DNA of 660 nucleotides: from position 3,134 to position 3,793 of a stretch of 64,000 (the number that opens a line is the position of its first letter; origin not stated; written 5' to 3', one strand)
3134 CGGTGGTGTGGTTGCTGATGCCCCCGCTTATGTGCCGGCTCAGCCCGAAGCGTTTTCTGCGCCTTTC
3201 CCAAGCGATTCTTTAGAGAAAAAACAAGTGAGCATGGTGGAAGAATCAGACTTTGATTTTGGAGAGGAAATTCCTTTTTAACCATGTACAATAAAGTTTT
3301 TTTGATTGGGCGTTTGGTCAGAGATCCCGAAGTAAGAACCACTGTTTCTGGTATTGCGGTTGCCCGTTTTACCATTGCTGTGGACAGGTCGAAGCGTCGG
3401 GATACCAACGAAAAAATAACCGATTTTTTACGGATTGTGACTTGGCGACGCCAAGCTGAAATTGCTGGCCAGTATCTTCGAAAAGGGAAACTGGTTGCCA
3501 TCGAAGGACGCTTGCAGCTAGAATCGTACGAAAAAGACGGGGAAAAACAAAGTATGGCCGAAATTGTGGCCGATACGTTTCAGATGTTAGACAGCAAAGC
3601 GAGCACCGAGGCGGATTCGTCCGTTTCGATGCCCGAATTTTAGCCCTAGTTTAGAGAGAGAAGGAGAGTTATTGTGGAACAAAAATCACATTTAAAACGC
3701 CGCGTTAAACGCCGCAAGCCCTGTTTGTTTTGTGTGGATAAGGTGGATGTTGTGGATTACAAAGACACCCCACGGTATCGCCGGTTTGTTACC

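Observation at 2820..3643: Tandem ssb paralogs inside the rpsF-rpsR ribosomal operon: a PriB-like intermediate?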

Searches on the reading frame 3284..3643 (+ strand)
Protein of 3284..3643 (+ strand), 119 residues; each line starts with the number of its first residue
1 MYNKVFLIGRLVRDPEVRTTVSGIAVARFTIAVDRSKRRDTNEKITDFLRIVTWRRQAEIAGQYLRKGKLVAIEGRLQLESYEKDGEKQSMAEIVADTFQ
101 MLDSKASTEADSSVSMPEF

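Call 6: search_protein_families(library=pfam, proteins=[window:3284-3643:+], max_evalue=0.01)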
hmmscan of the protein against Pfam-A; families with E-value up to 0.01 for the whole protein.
window:3284-3643:+ (119 aa): 1 family
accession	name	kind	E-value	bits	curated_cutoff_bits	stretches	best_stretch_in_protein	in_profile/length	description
PF00436.31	SSB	-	1.8e-33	115.1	26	1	3-102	2-104/104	Single-strand binding protein family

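Call 7: search_protein_families(library=ncbifam, proteins=[window:3284-3643:+], max_evalue=0.01)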
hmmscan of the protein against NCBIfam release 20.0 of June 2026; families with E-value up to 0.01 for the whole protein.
window:3284-3643:+ (119 aa): 20 families
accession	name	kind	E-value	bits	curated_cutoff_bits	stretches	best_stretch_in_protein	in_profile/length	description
TIGR00621.2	ssb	subfamily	1.2e-35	123.2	53.95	1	1-111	3-116/165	single-stranded DNA-binding protein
NF005580.0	PRK07275.1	subfamily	2.5e-30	105.8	254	1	1-115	1-116/162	single-stranded DNA-binding protein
NF005579.0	PRK07274.1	equivalog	1.3e-28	99.3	169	1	1-108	1-108/131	single-stranded DNA-binding protein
NF006297.0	PRK08486.1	equivalog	4.9e-28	98.5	212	1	1-112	1-115/182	single-stranded DNA-binding protein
NF005241.0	PRK06751.1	equivalog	1.2e-26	93.9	313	1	1-107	1-108/173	single-stranded DNA-binding protein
NF005406.0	PRK06958.1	subfamily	5.1e-24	85.7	252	1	3-112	5-118/182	single-stranded DNA-binding protein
NF005242.0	PRK06752.1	equivalog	3.4e-23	82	189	1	1-106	1-107/112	single-stranded DNA-binding protein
NF005674.0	PRK07459.1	equivalog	1.2e-21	76.9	161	1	3-112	4-111/121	single-stranded DNA-binding protein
NF010292.0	PRK13732.1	subfamily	1.3e-20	74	265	1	3-111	7-121/175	single-stranded DNA-binding protein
NF004357.0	PRK05733.1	subfamily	2.5e-20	73.2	241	1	3-110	6-119/172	single-stranded DNA-binding protein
NF006445.0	PRK08763.1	subfamily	8.4e-20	71.6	246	1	3-109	6-115/164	single-stranded DNA-binding protein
NF006533.0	PRK09010.1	subfamily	1.9e-19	70.3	260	1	3-111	7-122/177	single-stranded DNA-binding protein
NF005851.0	PRK07772.1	subfamily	1.1e-18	68.1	194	1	5-98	7-105/191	single-stranded DNA-binding protein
NF004948.0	PRK06293.1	equivalog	1.3e-15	57.6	156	1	5-103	4-102/161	single-stranded DNA-binding protein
NF004972.0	PRK06341.1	equivalog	3.3e-13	50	254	1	3-107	6-119/166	single-stranded DNA-binding protein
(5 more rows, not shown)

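Call 11: find_homologous_proteins(query=window:3284-3643:+)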
Query window:3284-3643:+ (119 aa): 560 proteins with E <= 0.001 among 568 candidates; the best 120 are listed.
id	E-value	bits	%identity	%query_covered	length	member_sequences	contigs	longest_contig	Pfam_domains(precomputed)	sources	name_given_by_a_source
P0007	1.0e-68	246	100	100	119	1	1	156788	PF00436.32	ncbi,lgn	ncbi:MAG: single-stranded DNA-binding protein [Candidatus Margulisiibacteriota bacterium]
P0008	1.0e-45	172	71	100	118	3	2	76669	PF00436.32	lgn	-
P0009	7.3e-45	169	71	99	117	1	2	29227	PF00436.32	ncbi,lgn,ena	-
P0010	3.2e-44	167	70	94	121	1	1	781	PF00436.32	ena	-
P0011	7.6e-44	166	73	88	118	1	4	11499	PF00436.32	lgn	-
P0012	4.6e-43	163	66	97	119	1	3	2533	PF00436.32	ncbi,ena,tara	tara:strand:+ start:955 stop:1314 length:360 start_codon:yes stop_codon:yes gene_type:complete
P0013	4.8e-43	163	66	98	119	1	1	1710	PF00436.32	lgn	-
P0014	5.2e-43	163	68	94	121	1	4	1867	PF00436.32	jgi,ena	-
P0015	9.0e-43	162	74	87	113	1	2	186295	PF00436.32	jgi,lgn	-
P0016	9.8e-43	162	69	92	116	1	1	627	PF00436.32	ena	-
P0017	1.8e-42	161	61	96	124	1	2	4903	PF00436.32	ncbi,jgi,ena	-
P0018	2.2e-42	161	64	99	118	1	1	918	PF00436.32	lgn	-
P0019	2.3e-42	161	66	100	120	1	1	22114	PF00436.32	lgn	-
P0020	1.6e-41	158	69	92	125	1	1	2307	PF00436.32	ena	-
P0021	1.6e-41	158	69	92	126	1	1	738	PF00436.32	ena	-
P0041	2.1e-40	155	71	92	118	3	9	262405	PF00436.32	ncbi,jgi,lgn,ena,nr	ncbi:single-stranded DNA-binding protein [bacterium]|jgi:single-strand DNA-binding protein|nr:single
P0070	1.0e-38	149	67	87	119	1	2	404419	PF00436.32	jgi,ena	jgi:single-strand DNA-binding protein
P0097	2.0e-37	145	68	87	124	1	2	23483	PF00436.32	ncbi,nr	ncbi:single-stranded DNA-binding protein [Candidatus Marinamargulisbacteria bacterium SCGC AG-439-L1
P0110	5.7e-37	144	59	95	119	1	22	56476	PF00436.32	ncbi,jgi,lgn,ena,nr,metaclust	ncbi:single-stranded DNA-binding protein [bacterium]|jgi:single-strand DNA-binding protein|nr:single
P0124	2.0e-36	142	64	87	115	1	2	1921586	PF00436.32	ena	-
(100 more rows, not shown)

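Call 17: find_related_loci(query=A1, collection=genome_contigs, flank=4000)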
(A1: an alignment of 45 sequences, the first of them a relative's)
Query A1 (119 aa) in genome_contigs; peptide patterns used: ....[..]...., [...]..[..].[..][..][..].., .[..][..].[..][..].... (x = any residue, [..] = any of these).
600 stretches matched a pattern (row limit reached: there are more); 589 encode a relative of the query (tblastn E <= 1e-3); the best 80 are kept; 80 distinct loci.
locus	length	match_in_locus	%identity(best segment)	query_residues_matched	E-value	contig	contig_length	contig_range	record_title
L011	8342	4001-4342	61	1-114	3e-44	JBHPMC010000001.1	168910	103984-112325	Candidatus Margulisiibacteriota bacterium isolate SAG AM-324-J15 AM-324-J15_NODE_1, whole genome shotgun sequence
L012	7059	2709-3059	58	3-119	2e-40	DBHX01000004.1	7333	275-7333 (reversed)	MAG TPA_asm: bacterium UBP8_UBA817 isolate UBA817 UBA817_contig_144432, whole genome shotgun sequence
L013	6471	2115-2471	58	1-118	1e-39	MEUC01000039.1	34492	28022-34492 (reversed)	MAG: candidate division WOR-1 bacterium RIFOXYB2_FULL_42_35 rifoxyb2_full_scaffold_441, whole genome shotgun sequence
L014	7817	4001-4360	53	1-119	3e-37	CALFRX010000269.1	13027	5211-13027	MAG TPA_asm: uncultured Peptococcaceae bacterium isolate SRR1562003_bin.66_CONCOCT_v1.1_MAG genome assembly, contig: ERZ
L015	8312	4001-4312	60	1-103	4e-36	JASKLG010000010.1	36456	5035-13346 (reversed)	MAG: Bacillota bacterium isolate DJKA70_ANT-KO_bin.42 scaffold_110, whole genome shotgun sequence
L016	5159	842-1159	56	1-105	2e-36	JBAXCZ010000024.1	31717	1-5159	MAG: Clostridia bacterium isolate ELA206 MAG206_24, whole genome shotgun sequence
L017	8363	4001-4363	52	3-118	7e-36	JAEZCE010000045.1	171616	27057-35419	MAG: Bacillota bacterium isolate OH_CBrB_22 k127_477958, whole genome shotgun sequence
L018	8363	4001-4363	52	3-118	7e-36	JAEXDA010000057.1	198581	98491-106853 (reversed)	MAG: Bacillota bacterium isolate OH_HBB_134 k127_1316289, whole genome shotgun sequence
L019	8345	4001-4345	52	1-113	8e-36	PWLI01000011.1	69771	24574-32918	MAG: Clostridiales bacterium isolate CSSed10_237R1 CS-Sed10-C258, whole genome shotgun sequence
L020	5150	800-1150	53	1-117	2e-35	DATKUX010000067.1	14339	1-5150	MAG TPA_asm: Spirochaetia bacterium isolate SMAG_U14118 k141_1192205, whole genome shotgun sequence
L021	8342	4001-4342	54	1-113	4e-35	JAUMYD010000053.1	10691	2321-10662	MAG: Bacillota bacterium isolate S16M_St_76 NODE_1996_length_10691_cov_4.743419, whole genome shotgun sequence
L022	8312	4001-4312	54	1-103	5e-35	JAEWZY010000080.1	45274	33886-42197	MAG: Bacillota bacterium isolate OH_SFB_226 k127_271477, whole genome shotgun sequence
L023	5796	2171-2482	53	3-106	1e-34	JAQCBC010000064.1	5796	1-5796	MAG: bacterium isolate casp15-mb.135 NODE_16597_length_5796_cov_0.056345, whole genome shotgun sequence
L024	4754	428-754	57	1-105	1e-34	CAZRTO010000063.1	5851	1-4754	MAG TPA_asm: uncultured bacterium isolate binchicken_co27_245 genome assembly, contig: NODE_23944_length_5851_cov_9.2322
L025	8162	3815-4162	51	1-113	1e-34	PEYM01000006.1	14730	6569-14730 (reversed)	MAG: Candidatus Saganbacteria bacterium CG08_land_8_20_14_0_20_45_16 CG08_land_8_20_14_0.20_scaffold_3234_c, whole genom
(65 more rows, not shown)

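Call 24: find_related_loci(query=A1, collection=metagenome_contigs, flank=3000)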
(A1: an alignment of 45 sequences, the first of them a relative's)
Query A1 (119 aa) in metagenome_contigs; peptide patterns used: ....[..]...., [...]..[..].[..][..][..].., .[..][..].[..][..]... (x = any residue, [..] = any of these).
600 stretches matched a pattern (row limit reached: there are more); 570 encode a relative of the query (tblastn E <= 1e-3); the best 80 are kept; 80 distinct loci.
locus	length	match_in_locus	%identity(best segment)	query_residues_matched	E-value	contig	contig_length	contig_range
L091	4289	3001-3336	62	3-114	1e-46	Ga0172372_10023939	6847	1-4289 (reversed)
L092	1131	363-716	53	1-118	1e-42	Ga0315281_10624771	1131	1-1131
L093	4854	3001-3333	60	1-109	8e-40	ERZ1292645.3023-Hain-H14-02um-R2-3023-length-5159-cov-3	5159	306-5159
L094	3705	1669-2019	54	1-115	9e-39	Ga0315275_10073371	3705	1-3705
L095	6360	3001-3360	55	1-112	4e-38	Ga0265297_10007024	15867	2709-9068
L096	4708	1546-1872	59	1-106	7e-38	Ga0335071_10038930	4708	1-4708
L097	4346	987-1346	50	1-119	3e-35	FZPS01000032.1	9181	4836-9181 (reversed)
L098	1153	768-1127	50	1-113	2e-36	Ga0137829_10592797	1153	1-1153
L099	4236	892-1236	56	1-113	5e-35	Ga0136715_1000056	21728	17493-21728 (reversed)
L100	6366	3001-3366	48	1-118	5e-35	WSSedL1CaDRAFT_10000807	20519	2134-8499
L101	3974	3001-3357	53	3-117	1e-34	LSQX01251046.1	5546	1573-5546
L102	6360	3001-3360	50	3-119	1e-34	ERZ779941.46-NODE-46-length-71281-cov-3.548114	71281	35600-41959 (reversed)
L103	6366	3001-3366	49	3-119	3e-34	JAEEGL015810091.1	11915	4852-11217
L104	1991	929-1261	53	1-110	2e-34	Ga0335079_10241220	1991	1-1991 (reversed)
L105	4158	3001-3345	51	1-113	2e-34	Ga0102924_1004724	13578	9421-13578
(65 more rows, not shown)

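Call 26: find_encoding_contigs(protein=P0008, flank=3000, max_places=1)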
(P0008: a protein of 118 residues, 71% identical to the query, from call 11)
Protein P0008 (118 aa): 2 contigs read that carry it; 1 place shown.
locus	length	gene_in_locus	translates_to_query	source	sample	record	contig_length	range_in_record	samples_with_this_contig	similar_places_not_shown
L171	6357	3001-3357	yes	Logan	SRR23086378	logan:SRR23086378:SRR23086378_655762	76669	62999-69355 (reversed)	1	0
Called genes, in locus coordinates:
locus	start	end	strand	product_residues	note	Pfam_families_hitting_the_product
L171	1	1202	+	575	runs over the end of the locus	PF07973:tRNA_SAD, PF00587:tRNA-synt_2b, PF03129:HGTP_anticodon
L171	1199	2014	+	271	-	PF00303:Thymidylat_synt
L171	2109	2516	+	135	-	PF01250:Ribosomal_S6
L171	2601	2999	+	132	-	PF00436:SSB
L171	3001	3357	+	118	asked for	PF00436:SSB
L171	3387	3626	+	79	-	PF01084:Ribosomal_S18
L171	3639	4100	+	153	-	PF01281:Ribosomal_L9_N, PF03948:Ribosomal_L9_C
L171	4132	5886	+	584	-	PF01541:GIY-YIG, PF27096:UvrC_M, PF02151:UVR (weak), PF22920:UvrC_RNaseH (weak), PF08459:UvrC_RNaseH_dom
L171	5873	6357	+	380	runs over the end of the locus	PF01551:Peptidase_M23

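Call 27: find_encoding_contigs(protein=P0015, flank=3000, max_places=1)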
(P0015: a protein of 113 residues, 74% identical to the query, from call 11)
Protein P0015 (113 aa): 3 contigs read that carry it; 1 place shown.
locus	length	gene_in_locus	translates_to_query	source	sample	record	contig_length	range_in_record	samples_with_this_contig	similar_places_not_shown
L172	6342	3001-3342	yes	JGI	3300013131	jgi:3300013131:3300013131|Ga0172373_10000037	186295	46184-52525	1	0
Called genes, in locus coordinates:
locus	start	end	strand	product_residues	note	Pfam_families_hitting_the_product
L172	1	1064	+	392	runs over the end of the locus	PF03721:UDPG_MGDP_dh_N, PF00984:UDPG_MGDP_dh, PF03720:UDPG_MGDP_dh_C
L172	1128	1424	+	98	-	-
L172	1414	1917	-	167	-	PF00578:AhpC-TSA (weak), PF00255:GSHPx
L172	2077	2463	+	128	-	PF01250:Ribosomal_S6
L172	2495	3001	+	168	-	PF00436:SSB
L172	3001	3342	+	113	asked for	PF00436:SSB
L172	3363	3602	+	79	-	PF01084:Ribosomal_S18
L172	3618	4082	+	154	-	PF01281:Ribosomal_L9_N, PF03948:Ribosomal_L9_C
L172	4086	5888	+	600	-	PF01541:GIY-YIG, PF27096:UvrC_M, PF02151:UVR (weak), PF22920:UvrC_RNaseH (weak), PF08459:UvrC_RNaseH_dom, PF14520:HHH_5, PF12826:HHH_2 (weak)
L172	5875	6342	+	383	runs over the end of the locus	PF01551:Peptidase_M23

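Call 28: find_encoding_contigs(protein=P0041, flank=3000, max_places=1)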
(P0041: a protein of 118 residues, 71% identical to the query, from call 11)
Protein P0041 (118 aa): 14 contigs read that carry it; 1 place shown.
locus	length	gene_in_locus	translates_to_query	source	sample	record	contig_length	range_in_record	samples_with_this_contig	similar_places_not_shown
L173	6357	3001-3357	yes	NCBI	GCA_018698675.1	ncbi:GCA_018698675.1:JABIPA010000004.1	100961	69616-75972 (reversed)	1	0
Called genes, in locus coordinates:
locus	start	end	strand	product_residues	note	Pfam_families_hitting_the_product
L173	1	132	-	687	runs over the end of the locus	PF06480:FtsH_ext, PF00004:AAA, PF17862:AAA_lid_3, PF01434:Peptidase_M41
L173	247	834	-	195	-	PF00475:IGPD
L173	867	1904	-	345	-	PF05496:RuvB_N, PF01078:Mg_chelatase (faint), PF07728:AAA_5, PF00004:AAA, PF17864:AAA_lid_4, PF05491:WHD_RuvB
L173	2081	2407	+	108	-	PF01250:Ribosomal_S6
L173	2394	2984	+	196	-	PF00436:SSB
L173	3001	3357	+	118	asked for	PF00436:SSB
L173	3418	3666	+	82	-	PF01084:Ribosomal_S18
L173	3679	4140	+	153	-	PF01281:Ribosomal_L9_N, PF03948:Ribosomal_L9_C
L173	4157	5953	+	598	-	PF01541:GIY-YIG, PF27096:UvrC_M, PF02151:UVR, PF22920:UvrC_RNaseH, PF08459:UvrC_RNaseH_dom, PF14520:HHH_5 (weak)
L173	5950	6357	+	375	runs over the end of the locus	PF01551:Peptidase_M23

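Call 29: find_encoding_contigs(protein=P0124, flank=3000, max_places=1)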
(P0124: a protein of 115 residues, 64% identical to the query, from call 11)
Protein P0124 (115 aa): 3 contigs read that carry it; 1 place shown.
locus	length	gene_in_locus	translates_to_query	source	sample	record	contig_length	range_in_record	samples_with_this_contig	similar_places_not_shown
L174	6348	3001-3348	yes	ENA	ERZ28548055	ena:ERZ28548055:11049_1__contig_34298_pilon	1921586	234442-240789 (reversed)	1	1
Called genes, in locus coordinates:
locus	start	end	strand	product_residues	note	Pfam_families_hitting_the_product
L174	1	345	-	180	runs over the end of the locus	PF00156:Pribosyltran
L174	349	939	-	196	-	PF00475:IGPD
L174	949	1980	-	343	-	PF13173:AAA_14 (faint), PF05496:RuvB_N, PF01078:Mg_chelatase (faint), PF00004:AAA, PF07728:AAA_5, PF17864:AAA_lid_4, PF05491:WHD_RuvB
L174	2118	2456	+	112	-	PF01250:Ribosomal_S6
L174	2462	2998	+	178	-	PF00436:SSB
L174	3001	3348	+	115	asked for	PF00436:SSB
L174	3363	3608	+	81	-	PF01084:Ribosomal_S18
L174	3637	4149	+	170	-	PF01281:Ribosomal_L9_N, PF03948:Ribosomal_L9_C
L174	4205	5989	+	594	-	PF01541:GIY-YIG, PF27096:UvrC_M, PF02151:UVR (weak), PF08459:UvrC_RNaseH_dom, PF14520:HHH_5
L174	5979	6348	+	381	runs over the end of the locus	-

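Call 30: find_encoding_contigs(protein=P0070, flank=3000, max_places=1)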
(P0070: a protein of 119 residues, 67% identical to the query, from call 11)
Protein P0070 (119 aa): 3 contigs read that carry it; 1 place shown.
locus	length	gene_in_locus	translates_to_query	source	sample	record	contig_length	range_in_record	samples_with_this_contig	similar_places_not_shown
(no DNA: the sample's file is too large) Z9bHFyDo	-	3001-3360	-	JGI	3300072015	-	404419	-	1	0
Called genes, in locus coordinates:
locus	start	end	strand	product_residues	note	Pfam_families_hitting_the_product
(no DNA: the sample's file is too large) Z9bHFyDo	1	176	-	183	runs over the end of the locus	PF00156:Pribosyltran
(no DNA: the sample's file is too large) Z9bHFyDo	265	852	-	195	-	PF00475:IGPD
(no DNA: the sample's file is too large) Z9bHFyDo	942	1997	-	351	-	PF06068:TIP49 (faint), PF05496:RuvB_N, PF01078:Mg_chelatase (faint), PF00004:AAA, PF07728:AAA_5, PF17864:AAA_lid_4, PF05491:WHD_RuvB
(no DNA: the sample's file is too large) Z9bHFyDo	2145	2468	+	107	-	PF01250:Ribosomal_S6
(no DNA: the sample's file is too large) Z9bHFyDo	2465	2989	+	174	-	PF00436:SSB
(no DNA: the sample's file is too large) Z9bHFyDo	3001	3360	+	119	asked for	PF00436:SSB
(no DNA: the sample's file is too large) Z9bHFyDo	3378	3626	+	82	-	PF01084:Ribosomal_S18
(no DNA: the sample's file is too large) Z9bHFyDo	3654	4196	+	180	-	PF01281:Ribosomal_L9_N, PF03948:Ribosomal_L9_C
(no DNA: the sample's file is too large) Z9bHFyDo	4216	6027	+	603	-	PF01541:GIY-YIG, PF27096:UvrC_M, PF02151:UVR (weak), PF22920:UvrC_RNaseH, PF08459:UvrC_RNaseH_dom, PF12826:HHH_2 (faint), PF14520:HHH_5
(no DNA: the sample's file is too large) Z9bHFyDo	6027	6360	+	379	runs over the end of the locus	PF01551:Peptidase_M23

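Call 31: find_encoding_contigs(protein=P0097, flank=3000, max_places=1)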
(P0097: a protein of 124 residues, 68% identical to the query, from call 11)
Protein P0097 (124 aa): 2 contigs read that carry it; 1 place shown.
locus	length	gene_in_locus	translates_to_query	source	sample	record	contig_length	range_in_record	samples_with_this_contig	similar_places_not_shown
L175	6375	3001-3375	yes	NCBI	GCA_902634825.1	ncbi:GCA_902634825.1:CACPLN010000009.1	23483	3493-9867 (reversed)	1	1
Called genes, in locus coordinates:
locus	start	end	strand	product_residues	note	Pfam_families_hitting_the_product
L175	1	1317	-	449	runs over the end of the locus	PF00425:Chorismate_bind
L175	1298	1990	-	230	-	PF01209:Ubie_methyltran, PF13489:Methyltransf_23, PF13847:Methyltransf_31, PF08241:Methyltransf_11, PF08242:Methyltransf_12, PF13649:Methyltransf_25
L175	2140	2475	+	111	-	PF01250:Ribosomal_S6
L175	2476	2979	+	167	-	PF00436:SSB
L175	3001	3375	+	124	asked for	PF00436:SSB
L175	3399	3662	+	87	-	PF01084:Ribosomal_S18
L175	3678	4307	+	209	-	PF01281:Ribosomal_L9_N, PF03948:Ribosomal_L9_C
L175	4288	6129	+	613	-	PF01541:GIY-YIG, PF27096:UvrC_M, PF02151:UVR (weak), PF22920:UvrC_RNaseH, PF08459:UvrC_RNaseH_dom, PF00633:HHH (faint), PF12826:HHH_2, PF14520:HHH_5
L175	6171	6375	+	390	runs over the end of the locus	PF28019:HmpF (faint), PF01551:Peptidase_M23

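Call 32: find_encoding_contigs(protein=P0110, flank=3000, max_places=1)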
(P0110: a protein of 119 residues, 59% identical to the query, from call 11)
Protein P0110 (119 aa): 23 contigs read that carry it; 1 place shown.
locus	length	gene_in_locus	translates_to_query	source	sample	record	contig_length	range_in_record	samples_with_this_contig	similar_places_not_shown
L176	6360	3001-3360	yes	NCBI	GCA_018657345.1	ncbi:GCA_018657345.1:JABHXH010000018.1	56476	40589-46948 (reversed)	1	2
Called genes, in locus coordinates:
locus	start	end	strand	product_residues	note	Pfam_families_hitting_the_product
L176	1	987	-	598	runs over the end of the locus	PF00009:GTP_EFTU, PF03144:GTP_EFTU_D2, PF14492:EFG_III (weak), PF00679:EFG_C, PF06421:LepA_C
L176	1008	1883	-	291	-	PF03403:PAF-AH_p_II (faint), PF05448:AXE1 (faint), PF01738:DLH, PF02129:Peptidase_S15, PF20434:BD-FAE, PF00561:Abhydrolase_1, PF12146:Hydrolase_4, PF12697:Abhydrolase_6, +3 more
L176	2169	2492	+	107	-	PF01250:Ribosomal_S6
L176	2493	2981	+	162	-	PF00436:SSB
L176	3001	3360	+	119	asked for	PF00436:SSB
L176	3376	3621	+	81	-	PF01084:Ribosomal_S18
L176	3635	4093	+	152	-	PF01281:Ribosomal_L9_N, PF03948:Ribosomal_L9_C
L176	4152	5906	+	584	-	PF01541:GIY-YIG, PF27096:UvrC_M, PF02151:UVR (weak), PF22920:UvrC_RNaseH, PF08459:UvrC_RNaseH_dom, PF14520:HHH_5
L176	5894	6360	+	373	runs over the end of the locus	PF01551:Peptidase_M23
